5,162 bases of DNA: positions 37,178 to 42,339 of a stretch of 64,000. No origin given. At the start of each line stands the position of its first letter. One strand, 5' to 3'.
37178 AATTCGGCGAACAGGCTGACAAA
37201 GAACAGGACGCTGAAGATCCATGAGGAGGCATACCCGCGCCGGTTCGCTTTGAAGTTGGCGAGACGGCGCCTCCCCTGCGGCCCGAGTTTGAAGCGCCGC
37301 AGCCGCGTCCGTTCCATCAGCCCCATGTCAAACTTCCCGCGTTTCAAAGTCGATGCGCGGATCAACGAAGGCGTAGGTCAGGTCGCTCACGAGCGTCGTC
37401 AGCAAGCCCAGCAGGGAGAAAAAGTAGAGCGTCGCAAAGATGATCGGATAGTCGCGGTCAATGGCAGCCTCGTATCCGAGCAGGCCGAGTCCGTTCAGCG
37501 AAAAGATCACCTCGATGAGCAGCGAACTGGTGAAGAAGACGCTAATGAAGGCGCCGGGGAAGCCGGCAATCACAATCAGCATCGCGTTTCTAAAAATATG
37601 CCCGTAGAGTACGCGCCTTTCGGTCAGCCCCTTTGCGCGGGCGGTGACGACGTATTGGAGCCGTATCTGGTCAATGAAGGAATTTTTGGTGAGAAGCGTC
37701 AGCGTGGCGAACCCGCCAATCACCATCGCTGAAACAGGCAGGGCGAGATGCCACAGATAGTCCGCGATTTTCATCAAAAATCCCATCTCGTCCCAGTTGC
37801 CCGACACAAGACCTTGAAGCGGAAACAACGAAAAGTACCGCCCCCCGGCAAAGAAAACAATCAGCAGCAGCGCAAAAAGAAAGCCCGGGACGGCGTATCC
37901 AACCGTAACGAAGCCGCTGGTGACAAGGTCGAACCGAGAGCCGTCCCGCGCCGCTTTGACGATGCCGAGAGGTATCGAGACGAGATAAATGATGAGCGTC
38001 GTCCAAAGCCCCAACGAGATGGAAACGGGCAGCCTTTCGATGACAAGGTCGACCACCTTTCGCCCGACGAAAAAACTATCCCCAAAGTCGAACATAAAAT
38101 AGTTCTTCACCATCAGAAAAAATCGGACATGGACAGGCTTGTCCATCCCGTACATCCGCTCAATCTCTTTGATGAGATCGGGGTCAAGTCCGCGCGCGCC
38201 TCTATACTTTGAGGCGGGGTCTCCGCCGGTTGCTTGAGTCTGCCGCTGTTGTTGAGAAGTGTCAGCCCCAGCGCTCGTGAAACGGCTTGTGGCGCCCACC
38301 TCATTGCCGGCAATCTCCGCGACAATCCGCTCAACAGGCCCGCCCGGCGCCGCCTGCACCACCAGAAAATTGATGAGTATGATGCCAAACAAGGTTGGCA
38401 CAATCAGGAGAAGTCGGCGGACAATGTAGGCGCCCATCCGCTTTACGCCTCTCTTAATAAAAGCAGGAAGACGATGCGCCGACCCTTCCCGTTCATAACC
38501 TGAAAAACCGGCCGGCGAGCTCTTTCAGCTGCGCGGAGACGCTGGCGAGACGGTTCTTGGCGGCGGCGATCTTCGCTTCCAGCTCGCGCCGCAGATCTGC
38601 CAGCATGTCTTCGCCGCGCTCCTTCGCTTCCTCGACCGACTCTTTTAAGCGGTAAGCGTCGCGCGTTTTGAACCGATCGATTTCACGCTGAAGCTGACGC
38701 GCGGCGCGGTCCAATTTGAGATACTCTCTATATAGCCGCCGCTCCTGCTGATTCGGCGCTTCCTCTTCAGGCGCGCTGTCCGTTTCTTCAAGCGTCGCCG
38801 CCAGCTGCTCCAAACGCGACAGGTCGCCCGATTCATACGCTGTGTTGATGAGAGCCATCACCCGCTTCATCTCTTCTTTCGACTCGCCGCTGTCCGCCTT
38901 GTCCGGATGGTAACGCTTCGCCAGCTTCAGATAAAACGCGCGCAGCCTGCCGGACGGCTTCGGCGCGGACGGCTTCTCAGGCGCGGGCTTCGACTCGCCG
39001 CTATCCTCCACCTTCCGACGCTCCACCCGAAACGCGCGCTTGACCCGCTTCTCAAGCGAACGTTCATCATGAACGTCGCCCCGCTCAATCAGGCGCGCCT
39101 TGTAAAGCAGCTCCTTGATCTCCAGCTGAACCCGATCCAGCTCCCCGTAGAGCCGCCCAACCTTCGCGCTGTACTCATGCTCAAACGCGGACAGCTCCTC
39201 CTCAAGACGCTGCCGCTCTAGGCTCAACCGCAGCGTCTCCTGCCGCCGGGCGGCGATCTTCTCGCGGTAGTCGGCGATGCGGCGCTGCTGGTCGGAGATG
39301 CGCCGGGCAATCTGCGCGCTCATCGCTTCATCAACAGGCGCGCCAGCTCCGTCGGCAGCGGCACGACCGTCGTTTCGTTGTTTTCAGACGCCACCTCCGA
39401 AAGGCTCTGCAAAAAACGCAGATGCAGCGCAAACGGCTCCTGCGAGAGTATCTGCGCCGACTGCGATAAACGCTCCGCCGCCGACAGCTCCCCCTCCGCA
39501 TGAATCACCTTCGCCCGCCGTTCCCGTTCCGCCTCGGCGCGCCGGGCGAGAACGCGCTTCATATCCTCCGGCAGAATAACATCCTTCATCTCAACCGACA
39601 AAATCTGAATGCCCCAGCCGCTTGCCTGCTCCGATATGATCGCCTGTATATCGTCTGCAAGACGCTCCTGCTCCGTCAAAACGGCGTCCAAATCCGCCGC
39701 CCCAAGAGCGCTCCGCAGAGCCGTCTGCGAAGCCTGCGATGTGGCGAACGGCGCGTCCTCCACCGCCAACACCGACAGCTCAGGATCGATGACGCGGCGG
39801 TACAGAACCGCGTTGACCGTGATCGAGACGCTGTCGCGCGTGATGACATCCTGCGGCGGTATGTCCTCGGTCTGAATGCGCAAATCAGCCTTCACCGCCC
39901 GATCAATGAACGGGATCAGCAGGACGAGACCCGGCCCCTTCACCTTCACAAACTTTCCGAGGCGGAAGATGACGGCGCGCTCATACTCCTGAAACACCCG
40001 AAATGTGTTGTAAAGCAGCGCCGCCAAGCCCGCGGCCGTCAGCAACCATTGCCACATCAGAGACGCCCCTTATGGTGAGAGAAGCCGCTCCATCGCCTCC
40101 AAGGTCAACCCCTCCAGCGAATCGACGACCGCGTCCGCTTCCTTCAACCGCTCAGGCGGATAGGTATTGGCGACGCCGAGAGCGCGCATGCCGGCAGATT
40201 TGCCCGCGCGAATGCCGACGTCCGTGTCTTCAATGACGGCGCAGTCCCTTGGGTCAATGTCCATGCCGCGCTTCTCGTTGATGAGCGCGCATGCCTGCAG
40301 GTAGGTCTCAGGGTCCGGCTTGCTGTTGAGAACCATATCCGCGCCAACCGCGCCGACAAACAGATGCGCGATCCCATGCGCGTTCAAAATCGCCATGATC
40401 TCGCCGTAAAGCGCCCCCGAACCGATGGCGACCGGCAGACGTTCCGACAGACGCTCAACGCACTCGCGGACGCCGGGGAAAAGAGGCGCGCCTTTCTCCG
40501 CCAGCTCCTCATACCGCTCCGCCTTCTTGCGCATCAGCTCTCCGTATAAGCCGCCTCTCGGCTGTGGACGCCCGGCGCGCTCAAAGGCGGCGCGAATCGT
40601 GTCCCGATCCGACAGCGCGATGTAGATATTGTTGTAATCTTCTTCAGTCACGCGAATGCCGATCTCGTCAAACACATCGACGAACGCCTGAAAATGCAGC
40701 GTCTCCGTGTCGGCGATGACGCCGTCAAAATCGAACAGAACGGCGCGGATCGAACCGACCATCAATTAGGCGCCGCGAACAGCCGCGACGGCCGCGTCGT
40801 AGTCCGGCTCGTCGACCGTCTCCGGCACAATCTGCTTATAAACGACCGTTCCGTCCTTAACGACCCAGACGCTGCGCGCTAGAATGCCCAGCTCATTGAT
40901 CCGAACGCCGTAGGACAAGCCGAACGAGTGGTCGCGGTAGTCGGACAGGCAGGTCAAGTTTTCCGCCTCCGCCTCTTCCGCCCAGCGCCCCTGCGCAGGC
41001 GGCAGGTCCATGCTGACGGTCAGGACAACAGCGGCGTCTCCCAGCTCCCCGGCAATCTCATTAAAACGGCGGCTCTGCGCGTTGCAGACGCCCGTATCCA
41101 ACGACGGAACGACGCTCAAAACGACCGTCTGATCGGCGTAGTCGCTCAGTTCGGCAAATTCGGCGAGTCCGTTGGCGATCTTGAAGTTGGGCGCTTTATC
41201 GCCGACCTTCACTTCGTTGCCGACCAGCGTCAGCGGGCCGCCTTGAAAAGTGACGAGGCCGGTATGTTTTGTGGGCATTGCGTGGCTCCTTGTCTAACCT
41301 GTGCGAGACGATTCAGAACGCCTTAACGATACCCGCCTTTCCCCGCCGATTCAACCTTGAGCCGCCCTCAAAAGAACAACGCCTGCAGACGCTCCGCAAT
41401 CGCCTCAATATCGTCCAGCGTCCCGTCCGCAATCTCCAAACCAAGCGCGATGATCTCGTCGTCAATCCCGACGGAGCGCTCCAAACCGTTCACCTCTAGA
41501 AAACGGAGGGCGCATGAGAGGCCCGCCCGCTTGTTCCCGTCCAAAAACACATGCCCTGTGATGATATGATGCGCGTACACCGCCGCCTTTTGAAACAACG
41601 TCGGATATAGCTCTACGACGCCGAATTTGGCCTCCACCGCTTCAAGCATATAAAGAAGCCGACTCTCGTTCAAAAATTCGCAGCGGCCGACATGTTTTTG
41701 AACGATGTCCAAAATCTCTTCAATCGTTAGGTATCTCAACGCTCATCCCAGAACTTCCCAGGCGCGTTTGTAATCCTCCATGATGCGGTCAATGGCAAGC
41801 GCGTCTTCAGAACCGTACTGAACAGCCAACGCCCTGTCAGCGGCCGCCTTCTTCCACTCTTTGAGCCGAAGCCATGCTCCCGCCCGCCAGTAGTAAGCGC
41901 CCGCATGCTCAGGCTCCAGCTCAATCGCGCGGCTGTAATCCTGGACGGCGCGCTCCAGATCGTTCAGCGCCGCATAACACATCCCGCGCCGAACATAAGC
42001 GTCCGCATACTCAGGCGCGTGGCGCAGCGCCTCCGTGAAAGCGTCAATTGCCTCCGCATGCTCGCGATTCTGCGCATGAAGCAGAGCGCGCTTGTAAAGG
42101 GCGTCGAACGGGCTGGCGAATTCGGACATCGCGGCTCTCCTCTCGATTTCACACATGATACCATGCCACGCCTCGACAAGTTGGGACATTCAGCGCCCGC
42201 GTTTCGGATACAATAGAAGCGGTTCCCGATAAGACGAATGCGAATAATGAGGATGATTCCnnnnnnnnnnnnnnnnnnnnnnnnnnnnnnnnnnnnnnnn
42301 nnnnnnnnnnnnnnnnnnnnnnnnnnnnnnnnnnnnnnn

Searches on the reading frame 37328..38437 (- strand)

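Call 8: search_protein_families(library=pfam, proteins=[window:37328-38437:-], max_evalue=0.001)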
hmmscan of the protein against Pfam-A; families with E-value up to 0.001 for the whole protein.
window:37328-38437:- (369 aa): 2 families
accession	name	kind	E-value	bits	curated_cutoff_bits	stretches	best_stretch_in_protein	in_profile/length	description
PF00528.27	BPD_transp_1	-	1.2e-30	107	26.4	1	155-362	2-182/184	Binding-protein-dependent transport system inner membrane component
PF19300.4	BPD_transp_1_N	-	8.8e-06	26.3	23.8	0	73-142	33-113/114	Binding-prot-dependent transport system membrane comp, N-term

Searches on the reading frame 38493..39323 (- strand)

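Call 8: search_protein_families(library=pfam, proteins=[window:38493-39323:-], max_evalue=0.001)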
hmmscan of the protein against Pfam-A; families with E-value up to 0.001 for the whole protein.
window:38493-39323:- (276 aa): 1 family
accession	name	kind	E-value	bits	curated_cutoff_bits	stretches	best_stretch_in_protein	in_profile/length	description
PF00226.36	DnaJ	-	0.00012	22.6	27.8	1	128-164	18-51/63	DnaJ domain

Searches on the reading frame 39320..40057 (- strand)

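Call 8: search_protein_families(library=pfam, proteins=[window:39320-40057:-], max_evalue=0.001)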
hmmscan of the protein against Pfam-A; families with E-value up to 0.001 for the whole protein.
window:39320-40057:- (245 aa): 2 families
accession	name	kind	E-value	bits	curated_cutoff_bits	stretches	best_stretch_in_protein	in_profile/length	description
PF01145.31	Band_7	-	4.1e-34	118.6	23.6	1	23-190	4-175/176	SPFH domain / Band 7 family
PF13421.11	Band_7_1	-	0.00051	20.2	24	1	114-175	145-208/211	SPFH domain-Band 7 family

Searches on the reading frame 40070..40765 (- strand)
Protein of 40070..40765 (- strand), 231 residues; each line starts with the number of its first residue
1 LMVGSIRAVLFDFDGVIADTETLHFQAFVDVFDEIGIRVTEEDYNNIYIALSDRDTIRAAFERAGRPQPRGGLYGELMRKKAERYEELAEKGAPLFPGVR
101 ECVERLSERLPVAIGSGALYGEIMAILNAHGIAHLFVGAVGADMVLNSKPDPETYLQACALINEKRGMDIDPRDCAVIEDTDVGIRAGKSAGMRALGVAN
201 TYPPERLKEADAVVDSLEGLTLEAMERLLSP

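Call 8: search_protein_families(library=pfam, proteins=[window:40070-40765:-], max_evalue=0.001)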
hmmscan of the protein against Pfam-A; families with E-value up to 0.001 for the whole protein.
window:40070-40765:- (231 aa): 3 families
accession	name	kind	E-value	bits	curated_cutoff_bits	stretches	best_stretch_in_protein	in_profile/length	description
PF13419.12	HAD_2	-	6.4e-28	98.5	23.8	1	9-198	1-178/178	Haloacid dehalogenase-like hydrolase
PF00702.32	Hydrolase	-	2.2e-23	84.1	26.4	1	6-192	1-191/191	haloacid dehalogenase-like hydrolase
PF13242.12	Hydrolase_like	-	7.3e-06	26.2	22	1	148-218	3-73/75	HAD-hyrolase-like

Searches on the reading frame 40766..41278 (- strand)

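Call 74: search_protein_families(library=pfam, proteins=[window:40766-41278:-], max_evalue=0.001)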
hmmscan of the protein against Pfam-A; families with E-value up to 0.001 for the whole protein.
window:40766-41278:- (170 aa): 2 families
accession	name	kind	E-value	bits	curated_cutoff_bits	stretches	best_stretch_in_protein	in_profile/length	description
PF08534.16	Redoxin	-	2e-22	80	26.6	1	24-163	1-147/148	Redoxin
PF00578.27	AhpC-TSA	-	1.6e-18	67.3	26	1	25-147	1-123/124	AhpC/TSA family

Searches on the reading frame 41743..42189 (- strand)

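Call 74: search_protein_families(library=pfam, proteins=[window:41743-42189:-], max_evalue=0.001)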
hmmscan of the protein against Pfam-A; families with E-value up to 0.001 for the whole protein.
window:41743-42189:- (148 aa): 13 families
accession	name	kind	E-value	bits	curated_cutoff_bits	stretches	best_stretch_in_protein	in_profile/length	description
PF00515.34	TPR_1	-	5.3e-17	61.3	27.8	2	62-95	1-34/34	Tetratricopeptide repeat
PF13432.12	TPR_16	-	6.3e-16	58.9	32.7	2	32-90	1-59/65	Tetratricopeptide repeat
PF07719.23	TPR_2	-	8.5e-16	57.2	27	2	62-95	1-34/34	Tetratricopeptide repeat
PF13181.12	TPR_8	-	1.8e-11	43.6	25.7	1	62-95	1-34/34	Tetratricopeptide repeat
PF13431.12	TPR_17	-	2.9e-11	43.1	24.4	1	50-83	1-34/34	Tetratricopeptide repeat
PF13414.12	TPR_11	-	9.5e-10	38.5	26.8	1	72-103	4-35/42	TPR repeat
PF14559.12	TPR_19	-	1.2e-09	38.7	25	2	40-82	3-45/68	Tetratricopeptide repeat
PF13174.12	TPR_6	-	1.6e-09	38.2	26.3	1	63-94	1-32/33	Tetratricopeptide repeat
PF13428.12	TPR_14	-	1.5e-06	28.8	23.5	1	29-68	2-41/44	Tetratricopeptide repeat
PF13371.12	TPR_9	-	3.1e-06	27.5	35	0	71-120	4-53/73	Tetratricopeptide repeat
PF25575.1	TPR_BSK1_C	-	2e-05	24.9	42.2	1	40-103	54-118/118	Serine/threonine-protein kinase BSK1-like, TPR repeats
PF12895.13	ANAPC3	-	6.5e-05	23.6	27.2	0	61-116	23-76/82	Anaphase-promoting complex, cyclosome, subunit 3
PF13424.12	TPR_12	-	0.00013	22.5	30.1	1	30-91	5-74/77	Tetratricopeptide repeat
